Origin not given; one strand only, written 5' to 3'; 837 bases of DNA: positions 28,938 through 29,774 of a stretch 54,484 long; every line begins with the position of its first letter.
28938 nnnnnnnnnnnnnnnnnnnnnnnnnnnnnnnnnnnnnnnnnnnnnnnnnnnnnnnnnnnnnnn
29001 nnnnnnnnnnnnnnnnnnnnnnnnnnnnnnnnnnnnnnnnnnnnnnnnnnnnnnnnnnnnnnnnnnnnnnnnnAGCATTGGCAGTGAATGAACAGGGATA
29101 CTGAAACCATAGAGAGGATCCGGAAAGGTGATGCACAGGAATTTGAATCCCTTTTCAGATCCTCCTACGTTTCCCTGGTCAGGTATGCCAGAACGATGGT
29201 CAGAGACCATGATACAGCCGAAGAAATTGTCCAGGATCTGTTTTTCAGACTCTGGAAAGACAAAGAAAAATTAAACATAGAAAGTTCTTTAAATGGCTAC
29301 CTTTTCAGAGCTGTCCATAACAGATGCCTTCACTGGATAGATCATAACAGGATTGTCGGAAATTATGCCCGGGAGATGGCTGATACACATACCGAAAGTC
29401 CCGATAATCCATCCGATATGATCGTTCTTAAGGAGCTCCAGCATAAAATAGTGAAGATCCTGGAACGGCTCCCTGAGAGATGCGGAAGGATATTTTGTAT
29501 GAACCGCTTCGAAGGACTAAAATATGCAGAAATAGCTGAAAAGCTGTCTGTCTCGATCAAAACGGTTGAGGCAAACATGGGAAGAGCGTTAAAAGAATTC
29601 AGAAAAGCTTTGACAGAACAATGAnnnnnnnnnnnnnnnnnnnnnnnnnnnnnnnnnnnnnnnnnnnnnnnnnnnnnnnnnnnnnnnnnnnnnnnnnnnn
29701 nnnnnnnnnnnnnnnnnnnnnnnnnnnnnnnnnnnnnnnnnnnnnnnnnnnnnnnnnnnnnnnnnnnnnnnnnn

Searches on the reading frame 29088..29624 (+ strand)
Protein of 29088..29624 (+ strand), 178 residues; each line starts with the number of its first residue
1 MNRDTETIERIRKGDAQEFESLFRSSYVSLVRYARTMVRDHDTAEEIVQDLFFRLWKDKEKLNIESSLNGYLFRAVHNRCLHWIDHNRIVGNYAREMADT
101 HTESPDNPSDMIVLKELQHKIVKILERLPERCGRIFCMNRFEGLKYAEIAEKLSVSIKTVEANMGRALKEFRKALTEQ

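Call 10: search_protein_families(library=pfam, proteins=[window:29088-29624:+], max_evalue=0.001)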
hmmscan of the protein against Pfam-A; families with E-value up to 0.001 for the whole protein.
window:29088-29624:+ (178 aa): 5 families
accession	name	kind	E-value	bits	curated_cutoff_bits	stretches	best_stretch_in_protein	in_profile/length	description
PF08281.18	Sigma70_r4_2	-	2.9e-14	52.9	25.7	1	120-170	3-53/54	Sigma-70, region 4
PF04542.20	Sigma70_r2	-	3.3e-11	43.2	24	1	22-86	1-67/71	Sigma-70 region 2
PF07638.17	Sigma70_ECF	-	5.7e-11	43.1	21.1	1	5-167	5-175/185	ECF sigma factor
PF04545.22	Sigma70_r4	-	2.6e-06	27.3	24.1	1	125-172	2-49/50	Sigma-70, region 4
PF22029.2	PhyR_sigma2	-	3.3e-06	27.5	27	1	32-77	10-55/55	Sigma2 domain of PhyR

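Call 11: search_protein_families(library=ncbifam, proteins=[window:29088-29624:+], max_evalue=0.00001)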
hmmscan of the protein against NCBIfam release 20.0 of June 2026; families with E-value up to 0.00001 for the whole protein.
window:29088-29624:+ (178 aa): 84 families (the best 25 are shown)
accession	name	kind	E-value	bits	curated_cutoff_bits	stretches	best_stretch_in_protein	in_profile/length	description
TIGR02985.1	Sig70_bacteroi1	subfamily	7.5e-50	169.3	126.4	1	18-175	2-162/162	RNA polymerase sigma-70 factor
TIGR02937.1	sigma70-ECF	superfamily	9.4e-28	96.9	42.9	1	18-175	2-165/165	sigma-70 family RNA polymerase sigma factor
NF058625.1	sigma_PG0214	equivalog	6.8e-27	94.2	130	1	16-177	3-163/170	GFO_1088 family ECF-type sigma factor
NF004113.0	PRK05602.1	equivalog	1.5e-23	83.5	208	1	3-177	31-203/211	RNA polymerase sigma factor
TIGR02983.1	SigE-fam_strep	subfamily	3.2e-22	79.1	141.55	1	14-177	3-160/162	SigE family RNA polymerase sigma factor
NF008888.0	PRK11922.1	equivalog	4.8e-22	78.7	204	1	3-177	16-198/231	RNA polymerase sigma factor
NF009166.1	PRK12513.1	equivalog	3e-20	72.7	206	1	3-177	8-188/193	RNA polymerase sigma factor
NF009172.0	PRK12519.1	subfamily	2.8e-19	69.4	222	1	3-177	15-191/194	RNA polymerase sigma factor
NF040705.1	sigma_mbnA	exception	8.7e-18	64.9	350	1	20-174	3-157/272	methanobactin precursor domain-containing sigma factor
NF007228.0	PRK09646.1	subfamily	5.9e-17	61.9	226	1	5-176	18-191/194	ECF RNA polymerase sigma factor SigK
NF007216.0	PRK09638.1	equivalog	6.2e-17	61.9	194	1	4-177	5-176/180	RNA polymerase sigma factor SigY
TIGR02950.1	SigM_subfam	subfamily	7.8e-17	61.6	147.95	1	20-174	3-157/159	RNA polymerase sigma factor, SigM family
TIGR02943.1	Sig70_famx1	hypoth_equivalog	2.3e-16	60.2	162.2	2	101-177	105-181/188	RNA polymerase sigma-70 factor, TIGR02943 family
TIGR02939.1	RpoE_Sigma70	equivalog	5.3e-16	59.2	236.15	1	3-171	6-182/190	RNA polymerase sigma factor RpoE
TIGR02954.1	Sig70_famx3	hypoth_equivalog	9.7e-16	58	188.5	1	5-177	4-169/170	RNA polymerase sigma-70 factor, TIGR02954 family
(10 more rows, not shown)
